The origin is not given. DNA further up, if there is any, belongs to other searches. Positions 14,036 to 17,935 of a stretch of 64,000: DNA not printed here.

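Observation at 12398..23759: Tandem giant surface proteins (1825 and 1915 aa), one built from thrombospondin-type-3-like DxDxDG-PDGWE calcium-binding repeats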

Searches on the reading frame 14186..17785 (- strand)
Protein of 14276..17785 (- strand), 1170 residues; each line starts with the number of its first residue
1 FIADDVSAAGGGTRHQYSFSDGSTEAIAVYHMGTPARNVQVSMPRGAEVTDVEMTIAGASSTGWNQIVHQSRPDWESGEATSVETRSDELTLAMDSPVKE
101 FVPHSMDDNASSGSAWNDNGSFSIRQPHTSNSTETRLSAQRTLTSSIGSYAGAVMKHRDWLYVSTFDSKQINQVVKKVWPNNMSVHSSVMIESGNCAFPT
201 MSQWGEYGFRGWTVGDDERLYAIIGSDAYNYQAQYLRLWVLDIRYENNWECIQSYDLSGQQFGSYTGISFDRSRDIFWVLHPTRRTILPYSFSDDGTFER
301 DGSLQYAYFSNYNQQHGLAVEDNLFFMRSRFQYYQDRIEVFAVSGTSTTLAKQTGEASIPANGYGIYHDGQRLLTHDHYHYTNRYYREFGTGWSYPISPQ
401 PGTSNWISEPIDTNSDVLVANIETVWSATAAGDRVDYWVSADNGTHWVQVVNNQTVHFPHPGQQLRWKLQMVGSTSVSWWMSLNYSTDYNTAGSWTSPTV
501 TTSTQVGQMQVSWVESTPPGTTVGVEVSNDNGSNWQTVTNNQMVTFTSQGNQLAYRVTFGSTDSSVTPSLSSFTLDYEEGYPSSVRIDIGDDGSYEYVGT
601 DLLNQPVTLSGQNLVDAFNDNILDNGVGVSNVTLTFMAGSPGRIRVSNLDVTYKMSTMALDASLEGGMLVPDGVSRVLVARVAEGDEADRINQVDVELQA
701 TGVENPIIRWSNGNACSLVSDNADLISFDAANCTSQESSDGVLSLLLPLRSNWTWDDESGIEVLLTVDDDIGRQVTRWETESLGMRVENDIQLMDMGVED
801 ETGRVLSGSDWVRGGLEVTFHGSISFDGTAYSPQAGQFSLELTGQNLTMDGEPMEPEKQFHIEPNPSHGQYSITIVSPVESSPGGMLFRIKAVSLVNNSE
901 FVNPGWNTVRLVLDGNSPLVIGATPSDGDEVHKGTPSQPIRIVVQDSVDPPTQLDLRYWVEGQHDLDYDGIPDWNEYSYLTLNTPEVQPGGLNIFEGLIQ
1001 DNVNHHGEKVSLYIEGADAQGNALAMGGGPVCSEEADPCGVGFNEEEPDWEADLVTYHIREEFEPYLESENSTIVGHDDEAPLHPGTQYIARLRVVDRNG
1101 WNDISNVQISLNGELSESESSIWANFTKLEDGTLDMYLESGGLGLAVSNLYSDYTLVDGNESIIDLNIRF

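Call 33: search_protein_representatives(protein=window:14276-17785:-)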
Query: 1170 residues. Proteins with E-value up to 0.001 (for the whole library): 290; up to 1e-10: 98; up to 1e-30: 27. The best 150 are listed.
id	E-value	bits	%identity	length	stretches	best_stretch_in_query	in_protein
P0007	0.0e+00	1724.1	64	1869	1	4-1160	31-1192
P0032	0.0e+00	1210.2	47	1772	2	8-1170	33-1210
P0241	0.0e+00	1176.5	49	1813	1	2-1170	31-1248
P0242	0.0e+00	1119.5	46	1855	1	12-1170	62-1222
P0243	1.9e-283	959.8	42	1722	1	8-1152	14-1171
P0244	1.5e-207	708.5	50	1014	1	471-1156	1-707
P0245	7.4e-192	656.5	48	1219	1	527-1170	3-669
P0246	6.1e-111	388.5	56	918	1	818-1170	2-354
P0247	3.2e-85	303.4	32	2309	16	430-576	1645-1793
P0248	2.9e-65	237.2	31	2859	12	401-575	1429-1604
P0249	4.0e-57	210.3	30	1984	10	435-576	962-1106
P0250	4.4e-52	193.6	29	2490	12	426-581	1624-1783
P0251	2.0e-48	181.5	44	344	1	101-312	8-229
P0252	1.5e-47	178.5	45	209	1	665-854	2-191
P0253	1.2e-42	162.4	55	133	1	411-542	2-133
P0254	1.9e-42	161.7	25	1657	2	16-1114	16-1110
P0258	4.1e-35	137.4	28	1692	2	482-1112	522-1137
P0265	4.9e-31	123.9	24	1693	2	6-1104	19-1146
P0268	4.3e-29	117.4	24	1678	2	19-1109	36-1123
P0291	6.9e-19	83.6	29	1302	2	616-1113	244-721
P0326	1.3e-11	59.6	28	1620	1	729-1131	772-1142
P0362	9.8e-09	50.0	28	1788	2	743-1123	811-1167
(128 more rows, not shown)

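Call 34: list_cluster_members(proteins=[P0254, P0265, P0268, P0258, P0247, P0248, P0326, P0362, P0243, P0291])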
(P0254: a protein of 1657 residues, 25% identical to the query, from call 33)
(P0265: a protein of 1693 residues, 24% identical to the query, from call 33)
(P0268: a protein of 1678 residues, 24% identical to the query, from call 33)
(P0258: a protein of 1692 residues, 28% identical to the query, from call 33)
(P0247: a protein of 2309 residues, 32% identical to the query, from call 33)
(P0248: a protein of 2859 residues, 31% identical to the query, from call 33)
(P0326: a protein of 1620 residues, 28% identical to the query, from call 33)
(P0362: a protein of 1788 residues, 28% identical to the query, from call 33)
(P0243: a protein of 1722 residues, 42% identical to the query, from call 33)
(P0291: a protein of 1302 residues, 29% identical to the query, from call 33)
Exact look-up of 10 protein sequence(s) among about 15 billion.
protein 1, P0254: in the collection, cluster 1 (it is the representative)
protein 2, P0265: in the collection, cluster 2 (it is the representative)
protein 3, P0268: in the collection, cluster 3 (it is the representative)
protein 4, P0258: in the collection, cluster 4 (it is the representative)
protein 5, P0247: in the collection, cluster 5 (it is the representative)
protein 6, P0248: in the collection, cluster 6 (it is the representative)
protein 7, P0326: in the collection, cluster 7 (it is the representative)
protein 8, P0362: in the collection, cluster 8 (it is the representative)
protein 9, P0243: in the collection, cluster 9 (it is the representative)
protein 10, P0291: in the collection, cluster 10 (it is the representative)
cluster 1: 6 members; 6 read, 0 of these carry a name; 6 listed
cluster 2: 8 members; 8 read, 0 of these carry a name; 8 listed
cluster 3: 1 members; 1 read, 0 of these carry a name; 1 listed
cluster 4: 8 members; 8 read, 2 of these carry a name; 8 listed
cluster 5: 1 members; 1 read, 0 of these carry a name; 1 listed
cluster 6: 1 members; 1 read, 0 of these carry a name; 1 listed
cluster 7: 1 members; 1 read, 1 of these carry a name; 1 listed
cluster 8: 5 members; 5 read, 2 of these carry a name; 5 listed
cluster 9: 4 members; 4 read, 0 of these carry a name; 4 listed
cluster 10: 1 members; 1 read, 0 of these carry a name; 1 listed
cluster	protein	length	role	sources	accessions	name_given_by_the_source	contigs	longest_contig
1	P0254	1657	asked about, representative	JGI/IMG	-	-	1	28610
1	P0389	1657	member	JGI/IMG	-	-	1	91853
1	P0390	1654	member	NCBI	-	-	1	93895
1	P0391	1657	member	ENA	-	-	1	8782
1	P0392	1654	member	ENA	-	-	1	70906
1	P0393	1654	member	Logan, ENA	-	-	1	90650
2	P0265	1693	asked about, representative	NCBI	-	-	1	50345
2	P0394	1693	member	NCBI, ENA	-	-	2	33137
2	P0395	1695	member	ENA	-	-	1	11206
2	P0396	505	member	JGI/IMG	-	-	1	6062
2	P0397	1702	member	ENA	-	-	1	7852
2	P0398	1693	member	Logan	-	-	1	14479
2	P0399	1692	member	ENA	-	-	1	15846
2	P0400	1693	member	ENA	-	-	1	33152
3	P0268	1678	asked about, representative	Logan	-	-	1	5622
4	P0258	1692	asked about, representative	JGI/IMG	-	-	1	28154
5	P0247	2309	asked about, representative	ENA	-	-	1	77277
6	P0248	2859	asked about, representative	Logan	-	-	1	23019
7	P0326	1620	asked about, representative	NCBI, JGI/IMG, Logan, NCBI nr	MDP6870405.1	MAG: hypothetical protein QGI21_06520 [Candidatus Poseidoniaceae archaeon] | hypothetical protein | hypothetical protein [Candidatus Poseidoniaceae archaeon]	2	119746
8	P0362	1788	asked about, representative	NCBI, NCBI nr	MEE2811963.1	MAG: hypothetical protein VX627_02910 [Candidatus Thermoplasmatota archaeon] | hypothetical protein [Candidatus Thermoplasmatota archaeon]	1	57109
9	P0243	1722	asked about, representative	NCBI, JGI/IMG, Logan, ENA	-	-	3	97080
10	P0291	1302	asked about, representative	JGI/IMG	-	-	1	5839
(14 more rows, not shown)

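Call 53: find_encoding_contigs(protein=P0265, flank=10000, max_places=2)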
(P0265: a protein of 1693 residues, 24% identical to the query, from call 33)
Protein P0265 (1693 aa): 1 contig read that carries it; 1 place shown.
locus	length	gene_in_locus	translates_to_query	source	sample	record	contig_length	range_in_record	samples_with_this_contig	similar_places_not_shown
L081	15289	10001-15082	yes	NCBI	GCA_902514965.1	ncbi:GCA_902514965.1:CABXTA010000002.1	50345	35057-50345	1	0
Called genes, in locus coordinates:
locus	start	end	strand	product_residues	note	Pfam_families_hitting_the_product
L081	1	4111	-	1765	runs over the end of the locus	PF07691:PA14, PF13385:Laminin_G_3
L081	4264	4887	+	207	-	PF01661:Macro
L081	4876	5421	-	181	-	-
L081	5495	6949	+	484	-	PF02163:Peptidase_M50, PF13180:PDZ_2 (weak), PF17820:PDZ_6 (weak)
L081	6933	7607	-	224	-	PF01870:Hjc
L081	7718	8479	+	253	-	-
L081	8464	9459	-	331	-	-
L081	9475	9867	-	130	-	-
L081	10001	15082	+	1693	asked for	PF07705:CARDB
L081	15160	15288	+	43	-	?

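Call 59: search_protein_families(library=pfam, max_evalue=1, proteins=[P0254, P0265, P0326, P0362, P0247])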
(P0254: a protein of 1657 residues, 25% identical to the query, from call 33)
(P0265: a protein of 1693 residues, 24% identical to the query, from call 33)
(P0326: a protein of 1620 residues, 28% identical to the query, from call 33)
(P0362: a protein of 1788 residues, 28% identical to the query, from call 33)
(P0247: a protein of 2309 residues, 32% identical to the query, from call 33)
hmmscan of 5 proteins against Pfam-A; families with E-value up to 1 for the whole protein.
P0254 (1657 aa): 2 families
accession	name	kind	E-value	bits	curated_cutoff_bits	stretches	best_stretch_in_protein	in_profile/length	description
PF07705.17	CARDB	-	1e-08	35.7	22.7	1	1480-1577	4-95/101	CARDB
PF01436.27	NHL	-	0.17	12.5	20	1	259-276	1-17/28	NHL repeat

P0265 (1693 aa): 1 family
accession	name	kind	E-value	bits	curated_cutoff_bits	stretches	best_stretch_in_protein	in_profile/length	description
PF07705.17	CARDB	-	2.2e-13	50.7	22.7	1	1520-1616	4-99/101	CARDB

P0326 (1620 aa): 0 families

P0362 (1788 aa): 5 families
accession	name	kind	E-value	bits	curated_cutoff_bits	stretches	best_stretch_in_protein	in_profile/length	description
PF19077.6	Big_13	-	0.00045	21.1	27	1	1299-1346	41-91/102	Bacterial Ig-like domain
PF00036.39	EF-hand_1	-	0.0015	18.3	25.4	0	1719-1737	9-27/29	EF hand domain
PF13405.12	EF-hand_6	-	0.0066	16.5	25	0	1719-1736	9-26/30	EF-hand domain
PF13499.12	EF-hand_7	-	0.011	16.5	30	0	1719-1745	11-32/67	EF-hand domain pair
PF17789.7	MG4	-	0.085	13.5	24.7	0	1308-1342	45-79/95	Macroglobulin domain MG4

P0247 (2309 aa): 9 families
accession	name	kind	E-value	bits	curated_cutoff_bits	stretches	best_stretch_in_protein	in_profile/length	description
PF21471.3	Reelin_subrepeat-B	-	3.3e-27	95.2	27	1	1790-1912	26-104/127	Reelin subrepeat B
PF02012.26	BNR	-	1.3e-11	43.1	27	0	2017-2027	1-11/12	BNR/Asp-box repeat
PF05932.18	CesT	-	6.6e-06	26.7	22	0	1759-1798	32-71/119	Tir chaperone protein (CesT) family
PF25374.1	Cadherin_FAT4_N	-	0.00013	22.7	35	1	722-773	3-53/85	FAT4-like, N-terminal cadherin-like domain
PF22484.2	DUF6986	-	0.0005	19.5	27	1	1327-1378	225-276/408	Domain of unknown function (DUF6986)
PF06178.19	KdgM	-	0.0047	17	22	0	1356-1407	19-69/222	Oligogalacturonate-specific porin protein (KdgM)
PF16450.11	Prot_ATP_ID_OB_C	-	0.058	13.7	23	0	1738-1763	19-44/56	Proteasomal ATPase OB C-terminal domain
PF08402.16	TOBE_2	-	0.068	13.7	21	0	1998-2047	16-68/76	TOBE domain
PF06462.18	Hyd_WA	-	0.81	10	21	0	908-921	13-26/30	Propeller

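Call 62: predict_structure(alignment_id=A4)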
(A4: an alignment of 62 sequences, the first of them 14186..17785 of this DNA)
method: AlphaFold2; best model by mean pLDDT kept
length: 1200 residues; sequences in the alignment: 62
mean_pLDDT: 85.9   pTM: 0.42
mean pLDDT of the five models: 85.9, 84.9, 82.8, 82.7, 81.8
residues with pLDDT >= 90: 525; 70-90: 593; 50-70: 59; < 50: 23
segments of 3 or more residues with pLDDT < 50: 1-11, 124-132
pLDDT, mean of each block of 10 residues (from residue 1): 37 79 84 84 89 89 87 88 91 91 65 58 48 76 82 86 90 90 90 89 87 87 90 92 88 87 89 87 91 84 88 89 91 89 86 90 88 85 84 63 76 92 75 81 91 88 91 69 92 93 86 92 93 90 83 93 92 91 89 88 86 91 88 89 89 90 91 91 88 93 89 90 89 86 91 88 93 91 89 91 83 83 91 90 89 87 89 88 87 86 87 76 88 83 82 92 89 91 83 89 87 87 84 79 82 90 82 85 87 88 90 87 89 86 90 88 92 85 79 80
secondary structure, 60 per line:
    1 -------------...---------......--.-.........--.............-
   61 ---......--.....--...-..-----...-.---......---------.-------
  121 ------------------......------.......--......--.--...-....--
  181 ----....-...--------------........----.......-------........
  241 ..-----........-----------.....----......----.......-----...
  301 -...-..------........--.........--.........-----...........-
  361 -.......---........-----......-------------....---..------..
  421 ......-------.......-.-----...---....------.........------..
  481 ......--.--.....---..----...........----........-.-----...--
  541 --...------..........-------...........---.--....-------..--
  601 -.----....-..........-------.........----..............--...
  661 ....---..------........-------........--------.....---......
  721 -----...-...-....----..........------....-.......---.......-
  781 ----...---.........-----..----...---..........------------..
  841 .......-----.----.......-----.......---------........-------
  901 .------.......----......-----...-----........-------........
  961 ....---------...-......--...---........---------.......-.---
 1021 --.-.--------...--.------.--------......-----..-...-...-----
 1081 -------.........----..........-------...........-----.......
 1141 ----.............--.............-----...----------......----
elements in order (helices of 4 or more, strands of 3 or more residues): E14-16 E26-31 E36-44 E47-59 E64-69 H72-76 E79-81 E90-92 E98-103 E139-144 E151-157 E160-165 E175-178 E185-188 E190-192 E207-214 E219-225 E236-242 E248-255 E267-271 E276-281 E286-292 E298-300 E314-321 E324-332 E335-343 E349-359 E362-368 E372-379 E385-390 E404-407 E419-426 E434-440 E448-450 E454-457 E464-472 E479-486 E492-496 E506-516 E521-528 E536-538 E543-545 E552-561 E569-579 E586-589 E607-610 H612-621 E629-637 E642-655 E658-664 E676-683 E691-698 E707-711 E715-720 E726-728 E734-737 E742-751 E758-761 E763-769 E773-779 E785-787 E791-799 E811-813 E817-826 E839-847 E858-864 E870-876 E886-893 E908-914 E919-924 E930-932 E938-945 E953-960 H961-964 E978-983 E986-988 E992-999 E1009-1015 E1055-1060 E1073-1075 E1088-1096 E1104-1110 E1121-1128 E1134-1140 E1145-1157 E1160-1172 E1191-1196
